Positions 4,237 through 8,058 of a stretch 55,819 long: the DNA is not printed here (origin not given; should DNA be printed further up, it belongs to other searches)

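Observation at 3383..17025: Self-contained 11-gene acyl-lipid factory: private FAS II set, atypical ACP, PPTase, giant carboxylase and two different acyltransferases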

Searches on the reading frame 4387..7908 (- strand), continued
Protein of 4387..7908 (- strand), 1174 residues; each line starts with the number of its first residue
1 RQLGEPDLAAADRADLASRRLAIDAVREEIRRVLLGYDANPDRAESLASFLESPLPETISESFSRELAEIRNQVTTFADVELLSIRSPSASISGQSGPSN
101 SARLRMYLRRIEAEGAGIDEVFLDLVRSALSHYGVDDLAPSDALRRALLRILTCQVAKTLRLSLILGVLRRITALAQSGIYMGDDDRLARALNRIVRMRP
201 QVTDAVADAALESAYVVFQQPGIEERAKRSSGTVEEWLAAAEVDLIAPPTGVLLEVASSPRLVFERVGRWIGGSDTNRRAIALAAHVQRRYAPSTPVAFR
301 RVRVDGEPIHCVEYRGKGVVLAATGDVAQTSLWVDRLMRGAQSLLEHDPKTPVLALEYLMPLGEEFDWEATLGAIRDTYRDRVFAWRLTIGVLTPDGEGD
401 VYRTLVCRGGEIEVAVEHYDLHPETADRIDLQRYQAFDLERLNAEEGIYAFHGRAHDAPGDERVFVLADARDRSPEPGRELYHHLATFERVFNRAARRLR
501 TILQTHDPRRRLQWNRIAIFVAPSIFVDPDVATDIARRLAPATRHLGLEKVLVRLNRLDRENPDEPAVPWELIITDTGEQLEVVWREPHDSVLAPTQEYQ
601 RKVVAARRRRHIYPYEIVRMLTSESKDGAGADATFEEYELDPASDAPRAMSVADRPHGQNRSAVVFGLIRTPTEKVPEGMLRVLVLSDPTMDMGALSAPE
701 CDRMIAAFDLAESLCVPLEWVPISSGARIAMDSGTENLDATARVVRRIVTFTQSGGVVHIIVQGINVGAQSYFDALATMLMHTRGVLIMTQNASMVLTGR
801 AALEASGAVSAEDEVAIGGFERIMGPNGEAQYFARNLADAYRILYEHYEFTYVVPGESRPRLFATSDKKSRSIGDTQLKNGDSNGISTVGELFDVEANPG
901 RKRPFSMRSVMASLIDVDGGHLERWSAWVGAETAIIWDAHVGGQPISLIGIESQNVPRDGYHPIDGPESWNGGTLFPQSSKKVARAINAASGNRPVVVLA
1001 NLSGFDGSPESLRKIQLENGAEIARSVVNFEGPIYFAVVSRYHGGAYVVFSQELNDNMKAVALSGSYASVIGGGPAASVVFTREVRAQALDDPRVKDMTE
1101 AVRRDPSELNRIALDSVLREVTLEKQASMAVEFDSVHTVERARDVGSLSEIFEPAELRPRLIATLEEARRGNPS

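Call 69: list_cluster_members(proteins=[P0361, P0366, P0373, P0382, P0384, P0395, P0407, P0414, P0500, P0502])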
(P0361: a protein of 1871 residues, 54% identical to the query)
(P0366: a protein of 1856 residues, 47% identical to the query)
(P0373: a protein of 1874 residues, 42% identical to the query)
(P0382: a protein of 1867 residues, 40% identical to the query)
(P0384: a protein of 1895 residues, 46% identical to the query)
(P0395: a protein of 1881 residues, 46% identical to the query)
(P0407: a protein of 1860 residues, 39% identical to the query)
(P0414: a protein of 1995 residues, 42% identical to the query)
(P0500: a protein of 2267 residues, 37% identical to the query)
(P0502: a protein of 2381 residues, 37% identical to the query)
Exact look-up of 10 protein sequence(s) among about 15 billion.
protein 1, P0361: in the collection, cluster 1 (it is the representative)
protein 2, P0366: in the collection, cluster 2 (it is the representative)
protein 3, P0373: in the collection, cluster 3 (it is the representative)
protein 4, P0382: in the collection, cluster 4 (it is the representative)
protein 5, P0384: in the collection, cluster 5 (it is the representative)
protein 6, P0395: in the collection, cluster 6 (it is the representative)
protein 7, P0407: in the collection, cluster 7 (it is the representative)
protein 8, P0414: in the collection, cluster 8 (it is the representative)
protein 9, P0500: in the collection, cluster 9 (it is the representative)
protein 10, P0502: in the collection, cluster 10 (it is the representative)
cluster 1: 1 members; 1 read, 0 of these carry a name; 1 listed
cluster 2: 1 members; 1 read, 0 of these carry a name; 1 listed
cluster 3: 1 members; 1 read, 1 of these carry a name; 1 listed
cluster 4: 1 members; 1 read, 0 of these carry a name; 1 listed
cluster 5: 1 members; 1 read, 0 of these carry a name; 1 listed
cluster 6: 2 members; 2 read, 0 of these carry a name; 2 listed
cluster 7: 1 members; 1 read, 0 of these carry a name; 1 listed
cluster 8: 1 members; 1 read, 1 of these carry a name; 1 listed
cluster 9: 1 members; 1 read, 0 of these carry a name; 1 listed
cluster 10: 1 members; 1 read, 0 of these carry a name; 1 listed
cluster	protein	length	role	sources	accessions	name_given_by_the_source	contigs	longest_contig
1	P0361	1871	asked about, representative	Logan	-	-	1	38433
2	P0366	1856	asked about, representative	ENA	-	-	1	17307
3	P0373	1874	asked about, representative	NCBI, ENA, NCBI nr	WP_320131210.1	carboxyl transferase domain-containing protein [uncultured Holophaga sp.]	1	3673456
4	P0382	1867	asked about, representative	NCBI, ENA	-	-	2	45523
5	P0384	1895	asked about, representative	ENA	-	-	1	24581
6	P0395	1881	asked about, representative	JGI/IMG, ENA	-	-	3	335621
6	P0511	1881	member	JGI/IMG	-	-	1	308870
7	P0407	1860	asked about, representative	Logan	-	-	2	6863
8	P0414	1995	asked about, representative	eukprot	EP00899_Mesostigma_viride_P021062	jgi/Mesvir1/28958/Mv17735-RA.1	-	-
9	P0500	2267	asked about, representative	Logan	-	-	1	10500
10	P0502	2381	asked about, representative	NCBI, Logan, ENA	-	-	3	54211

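Call 70: find_encoding_contigs(protein=P0373, flank=10000, max_places=1)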
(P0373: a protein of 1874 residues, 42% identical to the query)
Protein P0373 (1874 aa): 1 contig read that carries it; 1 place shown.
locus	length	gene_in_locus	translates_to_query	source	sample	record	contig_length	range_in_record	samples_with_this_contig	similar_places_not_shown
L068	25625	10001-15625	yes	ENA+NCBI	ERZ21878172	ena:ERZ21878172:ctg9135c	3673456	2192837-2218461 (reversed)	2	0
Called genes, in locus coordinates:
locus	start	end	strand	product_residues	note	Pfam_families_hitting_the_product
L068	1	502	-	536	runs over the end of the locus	PF03486:HI0933_like (faint), PF01266:DAO (weak), PF21688:FAD-depend_C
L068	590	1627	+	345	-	PF01180:DHO_dh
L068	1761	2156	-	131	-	PF17775:YchJ_M-like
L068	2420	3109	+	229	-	PF01127:Sdh_cyt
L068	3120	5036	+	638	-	PF00890:FAD_binding_2, PF01266:DAO (faint), PF02910:Succ_DH_flav_C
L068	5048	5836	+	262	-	PF13085:Fer2_3, PF13187:Fer4_9 (faint), PF12797:Fer4_2 (weak), PF00037:Fer4 (weak), PF12837:Fer4_6 (weak), PF12838:Fer4_7, PF13183:Fer4_8, PF13237:Fer4_10 (weak)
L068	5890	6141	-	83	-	-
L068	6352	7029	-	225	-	-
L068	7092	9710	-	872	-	PF00133:tRNA-synt_1, PF09334:tRNA-synt_1g (weak), PF13603:tRNA-synt_1_2 (weak), PF09334:tRNA-synt_1g, PF08264:Anticodon_1, PF10458:Val_tRNA-synt_C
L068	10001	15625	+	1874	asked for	PF00289:Biotin_carb_N, PF02222:ATP-grasp, PF02786:CPSase_L_D2, PF07478:Dala_Dala_lig_C, PF02785:Biotin_carb_C, PF00364:Biotin_lipoyl, PF25917:BSH_RND, PF08326:ACC_central, +2 more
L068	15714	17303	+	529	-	PF12729:4HB_MCP_1, PF00672:HAMP, PF00015:MCPsignal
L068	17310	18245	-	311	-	PF04055:Radical_SAM, PF06968:BATS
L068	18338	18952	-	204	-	PF04367:DUF502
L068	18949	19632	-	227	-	PF01066:CDP-OH_P_transf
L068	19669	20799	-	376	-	PF12679:ABC2_membrane_2, PF12698:ABC2_membrane_3, PF01061:ABC2_membrane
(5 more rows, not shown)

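Call 73: search_dna_similar(query=window:4387-7908:-, collection=plasmids, mode=protein, max_evalue=1e-20, max_rows=15)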
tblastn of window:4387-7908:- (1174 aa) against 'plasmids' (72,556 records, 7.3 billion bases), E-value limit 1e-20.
Records with a match: 5; places in all: 7; records where one place covers at least 80% of the query: 4.
Best place of each record, by identity: <60% 5.
By first word of the organism name: Embleya 2; Gordonia 1; Nonomuraea 1; Tsukamurella 1.
By predicted mobility (MOB-suite, as given by PLSDB): non-mobilizable 4; mobilizable 1.
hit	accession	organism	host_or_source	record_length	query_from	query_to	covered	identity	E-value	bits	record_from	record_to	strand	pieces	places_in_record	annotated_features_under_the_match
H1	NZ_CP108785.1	Embleya sp. NBC_00888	-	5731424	28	1166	97%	40.7%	0e+0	701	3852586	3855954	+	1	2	none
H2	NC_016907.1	Gordonia polyisoprenivorans VH2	-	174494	28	1166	97%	40.2%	0e+0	716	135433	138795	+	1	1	carboxyl transferase domain-containing protein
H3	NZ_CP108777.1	Embleya sp. NBC_00896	-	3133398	27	1174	98%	39.8%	0e+0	705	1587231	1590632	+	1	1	none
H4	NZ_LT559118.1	Nonomuraea gerenzanensis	-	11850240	27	1173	98%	38.6%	0e+0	683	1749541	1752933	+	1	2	none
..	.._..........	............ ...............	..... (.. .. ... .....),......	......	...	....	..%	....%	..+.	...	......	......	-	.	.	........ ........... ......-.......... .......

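Call 74: get_annotated_region(hit=H2, flank=9000)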
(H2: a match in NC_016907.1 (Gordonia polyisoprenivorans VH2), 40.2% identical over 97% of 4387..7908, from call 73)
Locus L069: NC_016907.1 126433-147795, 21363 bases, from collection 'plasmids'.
description: Gordonia polyisoprenivorans VH2 plasmid p174, complete sequence
organism: Gordonia polyisoprenivorans VH2 (NCBI taxid 1112204)
taxonomy: Bacteria; Actinomycetota; Actinomycetes; Mycobacteriales; Gordoniaceae; Gordonia; Gordonia polyisoprenivorans; Gordonia polyisoprenivorans VH2
host: -; source: -; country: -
typing (MOB-suite, as given by PLSDB): non-mobilizable
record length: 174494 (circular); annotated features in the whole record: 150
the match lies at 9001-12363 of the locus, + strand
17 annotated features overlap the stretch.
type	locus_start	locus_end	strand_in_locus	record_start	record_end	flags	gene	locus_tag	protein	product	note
CDS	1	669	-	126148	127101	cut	-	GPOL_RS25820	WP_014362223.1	alpha/beta hydrolase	-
CDS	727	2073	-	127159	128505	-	-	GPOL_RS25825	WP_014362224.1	VWA domain-containing protein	-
CDS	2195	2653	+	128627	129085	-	-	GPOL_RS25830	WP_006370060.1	PPOX class F420-dependent oxidoreductase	-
CDS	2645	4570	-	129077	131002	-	-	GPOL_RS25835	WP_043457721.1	heavy metal translocating P-type ATPase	-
CDS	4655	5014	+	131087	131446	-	-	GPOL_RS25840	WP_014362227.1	metalloregulator ArsR/SmtB family transcription factor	GO:0006355 - regulation of DNA-templated transcription [Evidence IEA]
CDS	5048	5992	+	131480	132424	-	-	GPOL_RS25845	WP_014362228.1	bile acid:sodium symporter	-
CDS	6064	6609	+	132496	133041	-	-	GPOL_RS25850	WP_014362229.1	YceI family protein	-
CDS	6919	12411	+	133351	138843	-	-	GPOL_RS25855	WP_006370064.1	carboxyl transferase domain-containing protein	-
CDS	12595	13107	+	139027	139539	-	-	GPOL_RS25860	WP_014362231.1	hypothetical protein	-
CDS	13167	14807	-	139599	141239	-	-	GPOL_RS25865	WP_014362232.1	alkaline phosphatase D family protein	-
CDS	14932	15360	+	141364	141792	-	-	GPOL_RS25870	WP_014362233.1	SRPBCC family protein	-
CDS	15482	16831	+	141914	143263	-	gdhA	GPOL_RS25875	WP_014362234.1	NADP-specific glutamate dehydrogenase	GO:0006520 - amino acid metabolic process [Evidence IEA]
CDS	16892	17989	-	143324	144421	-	-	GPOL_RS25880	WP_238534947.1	helix-turn-helix domain-containing protein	-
CDS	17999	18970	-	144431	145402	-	-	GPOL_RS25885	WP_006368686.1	alpha/beta hydrolase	-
CDS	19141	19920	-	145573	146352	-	-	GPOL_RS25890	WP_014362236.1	alpha/beta hydrolase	-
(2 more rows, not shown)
